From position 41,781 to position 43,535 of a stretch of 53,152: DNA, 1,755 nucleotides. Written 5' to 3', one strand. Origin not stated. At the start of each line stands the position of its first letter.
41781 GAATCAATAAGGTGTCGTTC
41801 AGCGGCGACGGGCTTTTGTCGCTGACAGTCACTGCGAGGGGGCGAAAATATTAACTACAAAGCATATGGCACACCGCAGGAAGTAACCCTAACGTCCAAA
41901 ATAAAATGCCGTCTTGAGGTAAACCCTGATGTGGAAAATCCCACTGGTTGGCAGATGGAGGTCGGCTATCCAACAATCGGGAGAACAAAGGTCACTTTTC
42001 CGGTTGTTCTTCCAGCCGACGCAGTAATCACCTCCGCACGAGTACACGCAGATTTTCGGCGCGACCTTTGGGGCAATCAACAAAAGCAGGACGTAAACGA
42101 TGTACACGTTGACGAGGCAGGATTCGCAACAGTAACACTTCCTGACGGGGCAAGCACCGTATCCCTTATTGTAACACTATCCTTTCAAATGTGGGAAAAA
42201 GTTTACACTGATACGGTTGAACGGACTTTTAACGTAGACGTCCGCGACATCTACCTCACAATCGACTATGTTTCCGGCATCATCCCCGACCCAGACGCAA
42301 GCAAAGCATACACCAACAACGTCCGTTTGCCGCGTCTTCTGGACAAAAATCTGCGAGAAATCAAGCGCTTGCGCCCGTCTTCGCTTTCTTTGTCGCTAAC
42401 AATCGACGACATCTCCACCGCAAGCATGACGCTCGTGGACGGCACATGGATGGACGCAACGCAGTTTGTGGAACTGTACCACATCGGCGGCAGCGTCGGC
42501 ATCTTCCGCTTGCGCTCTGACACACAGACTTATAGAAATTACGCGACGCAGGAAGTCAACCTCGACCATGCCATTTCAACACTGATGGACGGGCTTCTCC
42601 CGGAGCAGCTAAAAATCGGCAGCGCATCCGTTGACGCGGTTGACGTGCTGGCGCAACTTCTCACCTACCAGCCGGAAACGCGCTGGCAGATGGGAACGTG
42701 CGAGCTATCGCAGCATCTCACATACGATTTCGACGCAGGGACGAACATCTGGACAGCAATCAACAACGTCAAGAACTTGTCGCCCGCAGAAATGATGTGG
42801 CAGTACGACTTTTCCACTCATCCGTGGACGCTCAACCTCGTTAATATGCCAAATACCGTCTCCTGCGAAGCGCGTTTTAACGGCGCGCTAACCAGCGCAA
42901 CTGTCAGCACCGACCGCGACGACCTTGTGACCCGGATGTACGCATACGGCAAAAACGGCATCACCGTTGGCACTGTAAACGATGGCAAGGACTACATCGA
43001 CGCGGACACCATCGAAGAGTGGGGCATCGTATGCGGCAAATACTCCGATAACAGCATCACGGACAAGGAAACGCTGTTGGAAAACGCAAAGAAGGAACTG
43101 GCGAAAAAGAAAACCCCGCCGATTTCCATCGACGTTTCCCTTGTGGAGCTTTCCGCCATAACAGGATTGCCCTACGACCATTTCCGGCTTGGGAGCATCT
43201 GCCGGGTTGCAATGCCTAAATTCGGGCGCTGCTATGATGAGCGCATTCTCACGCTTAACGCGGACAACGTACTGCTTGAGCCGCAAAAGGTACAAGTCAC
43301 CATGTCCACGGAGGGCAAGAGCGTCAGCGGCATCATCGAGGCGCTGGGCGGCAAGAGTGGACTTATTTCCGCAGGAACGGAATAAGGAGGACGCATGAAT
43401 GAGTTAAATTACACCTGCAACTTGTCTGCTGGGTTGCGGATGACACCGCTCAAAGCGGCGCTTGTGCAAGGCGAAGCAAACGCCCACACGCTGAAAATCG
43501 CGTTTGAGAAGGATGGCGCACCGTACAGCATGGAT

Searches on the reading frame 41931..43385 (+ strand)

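Call 59: search_protein_families(library=phrogs, proteins=[window:41931-43385:+], max_evalue=0.00001)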
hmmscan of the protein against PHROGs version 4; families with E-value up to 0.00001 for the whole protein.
window:41931-43385:+ (484 aa): 12 families
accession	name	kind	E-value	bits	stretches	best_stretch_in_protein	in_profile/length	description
phrog_4311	-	head and packaging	1.7e-36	126.9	1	173-474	46-353/651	minor head protein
phrog_3475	-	tail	4.6e-20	72.4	1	248-465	510-720/841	minor tail protein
phrog_3558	-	tail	4.1e-14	52.9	1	320-465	221-379/1047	tail protein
phrog_22322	-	tail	1.8e-12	47.6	1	250-466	124-348/562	tail protein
phrog_12312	-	head and packaging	1.8e-11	44.1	1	250-422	115-317/784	virion structural protein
phrog_6211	-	tail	6.4e-11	41.9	0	325-357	219-252/1168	minor tail protein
phrog_1067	-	head and packaging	5.4e-10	39.4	1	315-409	193-295/991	minor head protein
phrog_326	-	other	4.5e-09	36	1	323-464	516-657/985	tail protein with endopeptidase domain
phrog_4798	-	tail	1.6e-08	34.3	1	309-425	231-345/796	tail protein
phrog_5555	-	tail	4.7e-08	32.9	1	315-471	192-352/788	tail protein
phrog_18110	-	unknown function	1.3e-07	31.6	1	249-410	109-264/567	-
phrog_36443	-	unknown function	1.7e-07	30.5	1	314-412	189-288/1238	-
